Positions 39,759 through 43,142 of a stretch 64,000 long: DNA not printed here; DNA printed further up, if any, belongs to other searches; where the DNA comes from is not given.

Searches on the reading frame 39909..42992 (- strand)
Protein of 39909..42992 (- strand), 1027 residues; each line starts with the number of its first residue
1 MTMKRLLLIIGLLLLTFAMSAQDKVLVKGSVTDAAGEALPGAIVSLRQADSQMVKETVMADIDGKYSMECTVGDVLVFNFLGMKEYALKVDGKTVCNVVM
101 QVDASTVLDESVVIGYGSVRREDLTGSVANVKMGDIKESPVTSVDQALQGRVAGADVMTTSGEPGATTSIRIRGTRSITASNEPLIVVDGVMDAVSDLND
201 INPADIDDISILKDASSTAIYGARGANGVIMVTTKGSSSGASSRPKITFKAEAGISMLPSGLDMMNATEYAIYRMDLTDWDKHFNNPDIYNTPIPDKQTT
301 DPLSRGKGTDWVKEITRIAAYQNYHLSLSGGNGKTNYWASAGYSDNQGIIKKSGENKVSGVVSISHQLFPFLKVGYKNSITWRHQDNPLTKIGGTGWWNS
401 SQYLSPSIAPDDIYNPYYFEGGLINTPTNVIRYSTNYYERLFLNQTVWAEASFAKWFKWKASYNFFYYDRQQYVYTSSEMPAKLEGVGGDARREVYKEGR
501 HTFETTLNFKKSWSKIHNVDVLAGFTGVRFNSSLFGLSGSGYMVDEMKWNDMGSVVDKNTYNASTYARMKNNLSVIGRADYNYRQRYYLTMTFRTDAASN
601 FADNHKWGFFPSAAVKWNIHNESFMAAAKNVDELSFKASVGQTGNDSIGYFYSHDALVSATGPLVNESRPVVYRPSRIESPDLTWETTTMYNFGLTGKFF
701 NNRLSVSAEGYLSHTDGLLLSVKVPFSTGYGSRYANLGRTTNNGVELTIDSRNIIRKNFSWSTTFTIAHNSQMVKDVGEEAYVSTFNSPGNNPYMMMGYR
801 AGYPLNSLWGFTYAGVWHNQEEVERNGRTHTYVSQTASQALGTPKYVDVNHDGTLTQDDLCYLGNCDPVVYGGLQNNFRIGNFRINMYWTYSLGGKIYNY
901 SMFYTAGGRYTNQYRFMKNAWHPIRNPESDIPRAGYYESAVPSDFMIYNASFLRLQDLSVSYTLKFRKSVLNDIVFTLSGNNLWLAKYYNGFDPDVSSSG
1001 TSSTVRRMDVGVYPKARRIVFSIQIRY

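Call 84: search_protein_families(library=pfam, proteins=[window:39909-42992:-], max_evalue=0.00001)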
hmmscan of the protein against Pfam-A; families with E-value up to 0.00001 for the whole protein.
window:39909-42992:- (1027 aa): 2 families
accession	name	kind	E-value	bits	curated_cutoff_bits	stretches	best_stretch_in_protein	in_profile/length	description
PF07715.20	Plug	-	5.2e-19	69.2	23.9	1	122-229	3-107/107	TonB-dependent Receptor Plug Domain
PF13620.12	CarboxypepD_reg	-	5.2e-06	27.2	32.3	0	27-77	2-53/82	Carboxypeptidase regulatory-like domain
